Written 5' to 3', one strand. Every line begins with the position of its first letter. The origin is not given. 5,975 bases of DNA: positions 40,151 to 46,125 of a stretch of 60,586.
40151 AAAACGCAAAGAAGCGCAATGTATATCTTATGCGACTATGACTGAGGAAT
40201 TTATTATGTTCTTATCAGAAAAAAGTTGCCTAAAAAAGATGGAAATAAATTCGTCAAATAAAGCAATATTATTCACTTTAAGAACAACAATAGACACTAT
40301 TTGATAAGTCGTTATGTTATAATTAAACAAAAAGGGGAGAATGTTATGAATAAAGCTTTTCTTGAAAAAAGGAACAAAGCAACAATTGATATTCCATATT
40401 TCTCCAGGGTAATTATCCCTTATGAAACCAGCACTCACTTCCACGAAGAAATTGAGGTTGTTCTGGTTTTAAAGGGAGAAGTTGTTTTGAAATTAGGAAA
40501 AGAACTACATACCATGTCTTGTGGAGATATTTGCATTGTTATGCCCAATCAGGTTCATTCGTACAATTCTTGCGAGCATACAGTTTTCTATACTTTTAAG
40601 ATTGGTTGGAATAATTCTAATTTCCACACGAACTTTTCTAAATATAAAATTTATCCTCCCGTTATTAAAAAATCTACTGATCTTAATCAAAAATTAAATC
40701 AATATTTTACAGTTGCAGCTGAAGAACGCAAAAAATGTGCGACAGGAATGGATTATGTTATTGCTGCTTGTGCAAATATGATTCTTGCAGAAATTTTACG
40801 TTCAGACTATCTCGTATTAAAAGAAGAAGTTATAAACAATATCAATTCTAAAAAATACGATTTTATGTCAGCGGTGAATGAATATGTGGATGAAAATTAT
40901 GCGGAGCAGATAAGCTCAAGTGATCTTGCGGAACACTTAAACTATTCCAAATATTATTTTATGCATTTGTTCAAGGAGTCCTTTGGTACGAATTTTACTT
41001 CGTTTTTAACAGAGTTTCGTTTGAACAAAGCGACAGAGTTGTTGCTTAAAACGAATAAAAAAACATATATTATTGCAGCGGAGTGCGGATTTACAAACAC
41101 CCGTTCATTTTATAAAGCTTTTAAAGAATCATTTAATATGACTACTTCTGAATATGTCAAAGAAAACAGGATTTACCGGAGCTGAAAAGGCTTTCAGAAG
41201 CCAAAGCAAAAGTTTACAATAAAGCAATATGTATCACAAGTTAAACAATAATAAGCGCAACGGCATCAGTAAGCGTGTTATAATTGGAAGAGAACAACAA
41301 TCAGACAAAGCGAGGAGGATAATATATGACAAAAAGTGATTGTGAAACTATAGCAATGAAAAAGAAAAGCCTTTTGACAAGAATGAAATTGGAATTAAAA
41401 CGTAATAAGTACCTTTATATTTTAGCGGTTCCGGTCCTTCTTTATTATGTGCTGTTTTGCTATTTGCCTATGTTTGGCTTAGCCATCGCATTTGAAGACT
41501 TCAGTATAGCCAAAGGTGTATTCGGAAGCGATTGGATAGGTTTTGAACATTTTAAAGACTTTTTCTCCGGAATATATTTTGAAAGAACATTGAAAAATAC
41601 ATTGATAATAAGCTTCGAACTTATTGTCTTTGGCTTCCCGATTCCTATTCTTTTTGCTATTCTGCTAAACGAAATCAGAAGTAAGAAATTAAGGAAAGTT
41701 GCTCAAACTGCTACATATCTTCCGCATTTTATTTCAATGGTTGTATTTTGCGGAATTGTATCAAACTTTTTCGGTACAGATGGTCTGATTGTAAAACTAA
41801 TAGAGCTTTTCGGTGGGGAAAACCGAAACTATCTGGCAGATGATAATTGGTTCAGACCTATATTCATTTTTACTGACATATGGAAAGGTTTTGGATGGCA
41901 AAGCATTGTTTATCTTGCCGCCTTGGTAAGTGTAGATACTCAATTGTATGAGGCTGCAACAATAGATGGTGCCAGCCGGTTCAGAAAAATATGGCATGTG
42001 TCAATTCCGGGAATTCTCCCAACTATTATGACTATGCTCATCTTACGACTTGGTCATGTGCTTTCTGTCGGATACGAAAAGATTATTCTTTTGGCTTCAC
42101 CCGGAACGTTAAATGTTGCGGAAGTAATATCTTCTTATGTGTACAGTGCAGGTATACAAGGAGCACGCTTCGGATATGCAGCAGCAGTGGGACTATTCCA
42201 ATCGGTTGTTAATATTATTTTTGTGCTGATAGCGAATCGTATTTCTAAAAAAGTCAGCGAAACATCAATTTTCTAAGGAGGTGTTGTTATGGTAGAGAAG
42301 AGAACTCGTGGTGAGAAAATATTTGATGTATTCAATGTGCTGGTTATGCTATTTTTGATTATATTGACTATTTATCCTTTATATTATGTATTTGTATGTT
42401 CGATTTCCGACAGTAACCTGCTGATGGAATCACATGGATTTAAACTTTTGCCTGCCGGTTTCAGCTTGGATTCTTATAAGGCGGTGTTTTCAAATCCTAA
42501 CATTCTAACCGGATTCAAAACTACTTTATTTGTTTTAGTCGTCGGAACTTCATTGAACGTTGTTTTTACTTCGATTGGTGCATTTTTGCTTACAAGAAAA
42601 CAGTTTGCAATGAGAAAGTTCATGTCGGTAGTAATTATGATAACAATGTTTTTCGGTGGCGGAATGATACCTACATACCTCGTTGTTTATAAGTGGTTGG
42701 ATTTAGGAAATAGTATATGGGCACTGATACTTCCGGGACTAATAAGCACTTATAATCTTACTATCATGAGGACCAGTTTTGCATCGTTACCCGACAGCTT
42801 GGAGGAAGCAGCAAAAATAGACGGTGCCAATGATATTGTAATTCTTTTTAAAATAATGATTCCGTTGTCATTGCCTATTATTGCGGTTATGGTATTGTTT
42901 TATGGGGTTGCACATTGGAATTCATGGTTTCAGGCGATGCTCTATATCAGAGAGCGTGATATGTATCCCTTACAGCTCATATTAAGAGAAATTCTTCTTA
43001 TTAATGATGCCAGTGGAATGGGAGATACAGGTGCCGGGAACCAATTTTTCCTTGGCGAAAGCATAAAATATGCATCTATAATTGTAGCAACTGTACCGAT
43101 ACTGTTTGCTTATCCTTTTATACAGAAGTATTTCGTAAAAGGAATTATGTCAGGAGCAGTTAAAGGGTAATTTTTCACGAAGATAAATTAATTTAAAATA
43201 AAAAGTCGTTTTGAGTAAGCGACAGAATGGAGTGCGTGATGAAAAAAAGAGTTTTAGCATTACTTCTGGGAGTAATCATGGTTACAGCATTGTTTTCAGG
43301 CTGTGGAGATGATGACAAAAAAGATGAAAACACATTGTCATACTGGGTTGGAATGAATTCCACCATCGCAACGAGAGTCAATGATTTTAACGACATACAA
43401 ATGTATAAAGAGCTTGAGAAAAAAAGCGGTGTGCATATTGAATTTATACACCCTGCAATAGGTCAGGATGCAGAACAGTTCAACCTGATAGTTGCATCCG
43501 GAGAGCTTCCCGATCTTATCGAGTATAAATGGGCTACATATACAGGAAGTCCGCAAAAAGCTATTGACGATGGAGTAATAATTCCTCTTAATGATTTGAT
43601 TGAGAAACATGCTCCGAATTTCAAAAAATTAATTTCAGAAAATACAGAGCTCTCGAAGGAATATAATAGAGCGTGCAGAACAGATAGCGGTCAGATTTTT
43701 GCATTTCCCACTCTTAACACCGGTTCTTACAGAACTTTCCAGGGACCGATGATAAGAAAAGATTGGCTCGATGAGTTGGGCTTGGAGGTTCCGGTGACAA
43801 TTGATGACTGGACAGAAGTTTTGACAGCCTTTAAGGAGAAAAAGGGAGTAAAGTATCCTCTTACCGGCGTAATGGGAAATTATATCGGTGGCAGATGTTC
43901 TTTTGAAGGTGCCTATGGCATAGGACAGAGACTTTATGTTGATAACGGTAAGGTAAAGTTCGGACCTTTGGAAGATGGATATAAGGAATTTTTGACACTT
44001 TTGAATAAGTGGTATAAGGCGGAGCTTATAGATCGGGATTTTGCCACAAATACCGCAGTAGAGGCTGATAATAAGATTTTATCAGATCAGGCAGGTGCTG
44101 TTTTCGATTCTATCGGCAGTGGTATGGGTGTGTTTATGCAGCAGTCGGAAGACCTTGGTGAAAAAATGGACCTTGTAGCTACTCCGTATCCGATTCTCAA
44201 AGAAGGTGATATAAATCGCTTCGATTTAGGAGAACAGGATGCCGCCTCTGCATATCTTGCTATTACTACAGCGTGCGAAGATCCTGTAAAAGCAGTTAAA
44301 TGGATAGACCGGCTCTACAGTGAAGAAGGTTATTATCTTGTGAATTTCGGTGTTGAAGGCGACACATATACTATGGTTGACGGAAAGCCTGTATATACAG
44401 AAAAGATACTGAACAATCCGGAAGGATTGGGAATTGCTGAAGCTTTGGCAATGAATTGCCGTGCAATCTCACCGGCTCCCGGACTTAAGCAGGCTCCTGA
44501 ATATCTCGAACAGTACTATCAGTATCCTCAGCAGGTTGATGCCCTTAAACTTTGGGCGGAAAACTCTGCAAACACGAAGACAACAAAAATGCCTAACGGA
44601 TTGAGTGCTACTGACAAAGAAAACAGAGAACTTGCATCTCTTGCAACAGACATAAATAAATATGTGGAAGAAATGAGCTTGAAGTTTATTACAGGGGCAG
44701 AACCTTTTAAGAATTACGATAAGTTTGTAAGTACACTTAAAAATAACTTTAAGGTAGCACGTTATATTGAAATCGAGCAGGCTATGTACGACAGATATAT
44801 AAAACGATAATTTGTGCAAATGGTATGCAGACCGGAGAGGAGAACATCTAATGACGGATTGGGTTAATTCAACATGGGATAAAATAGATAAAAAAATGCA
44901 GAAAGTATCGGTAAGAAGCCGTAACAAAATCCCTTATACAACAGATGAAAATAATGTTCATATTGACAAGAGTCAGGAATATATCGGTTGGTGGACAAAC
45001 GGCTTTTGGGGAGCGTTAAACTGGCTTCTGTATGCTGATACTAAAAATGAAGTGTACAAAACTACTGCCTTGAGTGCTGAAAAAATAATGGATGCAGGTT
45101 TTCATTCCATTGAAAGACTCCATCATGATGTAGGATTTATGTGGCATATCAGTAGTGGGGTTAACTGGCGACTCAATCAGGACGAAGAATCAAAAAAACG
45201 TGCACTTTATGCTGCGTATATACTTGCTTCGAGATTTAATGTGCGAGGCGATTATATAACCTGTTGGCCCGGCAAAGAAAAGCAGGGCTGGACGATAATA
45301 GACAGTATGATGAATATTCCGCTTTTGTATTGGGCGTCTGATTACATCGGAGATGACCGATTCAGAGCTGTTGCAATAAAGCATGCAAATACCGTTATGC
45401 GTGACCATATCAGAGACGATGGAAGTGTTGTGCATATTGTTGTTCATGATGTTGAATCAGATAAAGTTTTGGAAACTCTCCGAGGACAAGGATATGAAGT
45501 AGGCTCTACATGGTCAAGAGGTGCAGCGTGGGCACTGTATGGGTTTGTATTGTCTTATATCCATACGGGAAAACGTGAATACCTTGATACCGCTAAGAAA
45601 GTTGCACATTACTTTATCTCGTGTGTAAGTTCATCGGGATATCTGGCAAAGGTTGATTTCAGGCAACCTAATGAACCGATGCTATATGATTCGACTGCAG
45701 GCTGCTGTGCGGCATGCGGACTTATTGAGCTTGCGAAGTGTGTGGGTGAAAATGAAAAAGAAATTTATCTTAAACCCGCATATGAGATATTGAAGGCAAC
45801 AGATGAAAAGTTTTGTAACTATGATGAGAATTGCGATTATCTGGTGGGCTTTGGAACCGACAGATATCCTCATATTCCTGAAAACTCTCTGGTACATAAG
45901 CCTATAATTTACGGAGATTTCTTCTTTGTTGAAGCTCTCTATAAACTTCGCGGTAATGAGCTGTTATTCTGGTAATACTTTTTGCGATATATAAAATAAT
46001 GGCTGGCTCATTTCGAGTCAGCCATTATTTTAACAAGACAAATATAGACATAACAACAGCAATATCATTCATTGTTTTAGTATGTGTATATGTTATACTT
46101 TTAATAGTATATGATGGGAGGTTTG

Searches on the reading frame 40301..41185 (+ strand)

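Call 7: search_protein_families(library=pfam, proteins=[window:40301-41185:+], max_evalue=0.001)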
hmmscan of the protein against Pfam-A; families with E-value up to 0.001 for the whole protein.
window:40301-41185:+ (294 aa): 4 families
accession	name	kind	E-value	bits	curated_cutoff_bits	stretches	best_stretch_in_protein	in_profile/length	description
PF12833.13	HTH_18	-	2.6e-19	69.7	33.6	1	209-287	1-79/80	Helix-turn-helix domain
PF00165.29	HTH_AraC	-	3.2e-10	40.3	26.6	2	258-286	14-41/42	Bacterial regulatory helix-turn-helix proteins, AraC family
PF07883.17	Cupin_2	-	5.7e-08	32.8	27.2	1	43-89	11-57/70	Cupin domain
PF02311.25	AraC_binding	-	2.4e-07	31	21.1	1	43-116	16-89/135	AraC-like ligand binding domain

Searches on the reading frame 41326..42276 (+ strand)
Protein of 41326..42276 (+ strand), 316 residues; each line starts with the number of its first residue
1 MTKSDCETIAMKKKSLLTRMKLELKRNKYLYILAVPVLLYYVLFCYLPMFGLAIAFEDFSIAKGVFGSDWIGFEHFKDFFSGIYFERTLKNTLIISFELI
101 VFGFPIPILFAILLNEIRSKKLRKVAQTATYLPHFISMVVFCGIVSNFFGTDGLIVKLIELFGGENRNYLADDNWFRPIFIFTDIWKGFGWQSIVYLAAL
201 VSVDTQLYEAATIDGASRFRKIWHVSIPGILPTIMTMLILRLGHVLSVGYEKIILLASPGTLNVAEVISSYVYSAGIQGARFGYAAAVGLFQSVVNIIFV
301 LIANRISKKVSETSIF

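Call 7: search_protein_families(library=pfam, proteins=[window:41326-42276:+], max_evalue=0.001)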
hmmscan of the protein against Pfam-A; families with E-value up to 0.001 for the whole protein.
window:41326-42276:+ (316 aa): 1 family
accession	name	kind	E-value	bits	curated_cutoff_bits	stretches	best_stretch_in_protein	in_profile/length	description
PF00528.27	BPD_transp_1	-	1.8e-16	60.9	26.4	1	103-311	1-183/184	Binding-protein-dependent transport system inner membrane component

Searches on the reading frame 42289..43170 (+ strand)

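Call 7: search_protein_families(library=pfam, proteins=[window:42289-43170:+], max_evalue=0.001)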
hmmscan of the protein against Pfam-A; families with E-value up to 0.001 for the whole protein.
window:42289-43170:+ (293 aa): 1 family
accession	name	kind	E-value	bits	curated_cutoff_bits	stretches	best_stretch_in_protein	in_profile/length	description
PF00528.27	BPD_transp_1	-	2.2e-08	34.5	26.4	1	111-286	19-182/184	Binding-protein-dependent transport system inner membrane component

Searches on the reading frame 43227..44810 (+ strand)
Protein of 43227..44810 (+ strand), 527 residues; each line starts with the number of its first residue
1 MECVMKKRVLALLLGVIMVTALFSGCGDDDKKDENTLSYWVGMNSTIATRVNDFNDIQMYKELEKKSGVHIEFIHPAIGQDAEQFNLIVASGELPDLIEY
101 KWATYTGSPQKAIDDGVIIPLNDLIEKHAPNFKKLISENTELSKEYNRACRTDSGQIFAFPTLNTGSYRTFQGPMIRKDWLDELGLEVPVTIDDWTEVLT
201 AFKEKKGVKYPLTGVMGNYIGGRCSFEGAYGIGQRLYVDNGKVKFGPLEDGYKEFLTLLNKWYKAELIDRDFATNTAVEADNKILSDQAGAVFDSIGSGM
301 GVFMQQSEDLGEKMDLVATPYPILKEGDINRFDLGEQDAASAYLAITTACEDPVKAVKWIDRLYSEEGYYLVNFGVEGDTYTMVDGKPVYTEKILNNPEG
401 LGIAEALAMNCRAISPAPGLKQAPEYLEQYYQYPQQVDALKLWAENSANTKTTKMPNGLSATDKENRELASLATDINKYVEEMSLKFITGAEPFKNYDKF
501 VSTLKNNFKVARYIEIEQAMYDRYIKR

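Call 7: search_protein_families(library=pfam, proteins=[window:43227-44810:+], max_evalue=0.001)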
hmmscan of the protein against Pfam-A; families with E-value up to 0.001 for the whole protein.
window:43227-44810:+ (527 aa): 1 family
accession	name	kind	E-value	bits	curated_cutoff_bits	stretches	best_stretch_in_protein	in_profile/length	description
PF13416.11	SBP_bac_8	-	4.8e-06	27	27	1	58-368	1-248/279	Bacterial extracellular solute-binding protein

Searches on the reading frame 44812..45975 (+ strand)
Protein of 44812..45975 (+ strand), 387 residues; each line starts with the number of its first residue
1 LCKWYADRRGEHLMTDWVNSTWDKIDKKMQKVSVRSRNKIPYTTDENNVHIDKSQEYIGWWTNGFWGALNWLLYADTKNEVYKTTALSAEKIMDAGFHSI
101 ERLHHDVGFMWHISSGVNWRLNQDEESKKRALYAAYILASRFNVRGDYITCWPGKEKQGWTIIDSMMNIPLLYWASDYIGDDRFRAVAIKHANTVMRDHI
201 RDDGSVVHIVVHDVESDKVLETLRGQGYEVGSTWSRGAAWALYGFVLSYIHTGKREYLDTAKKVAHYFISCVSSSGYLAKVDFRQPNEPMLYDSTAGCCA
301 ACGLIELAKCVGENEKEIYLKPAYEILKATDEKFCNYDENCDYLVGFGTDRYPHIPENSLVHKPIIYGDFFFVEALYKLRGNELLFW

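Call 3: search_protein_families(library=pfam, proteins=[window:44812-45975:+], max_evalue=0.1)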
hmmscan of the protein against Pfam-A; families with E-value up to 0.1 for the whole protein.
window:44812-45975:+ (387 aa): 4 families
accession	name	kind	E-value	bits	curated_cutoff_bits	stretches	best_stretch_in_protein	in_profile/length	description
PF07470.19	Glyco_hydro_88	-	5.8e-08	32.6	26.6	1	48-281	16-251/352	Glycosyl Hydrolase Family 88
PF06662.19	C5-epim_C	-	0.0034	17.3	23.3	1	241-283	34-76/188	D-glucuronyl C5-epimerase C-terminus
PF19661.4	DUF6164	-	0.088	13.3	27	0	107-176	35-101/116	Family of unknown function (DUF6164)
PF07409.17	GP46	-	0.096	13.1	28.6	0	51-82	22-55/101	Phage protein GP46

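Call 13: search_protein_families(library=ncbifam, proteins=[window:44812-45975:+], max_evalue=0.01)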
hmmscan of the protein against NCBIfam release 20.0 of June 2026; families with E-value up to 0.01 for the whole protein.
window:44812-45975:+ (387 aa): 0 families
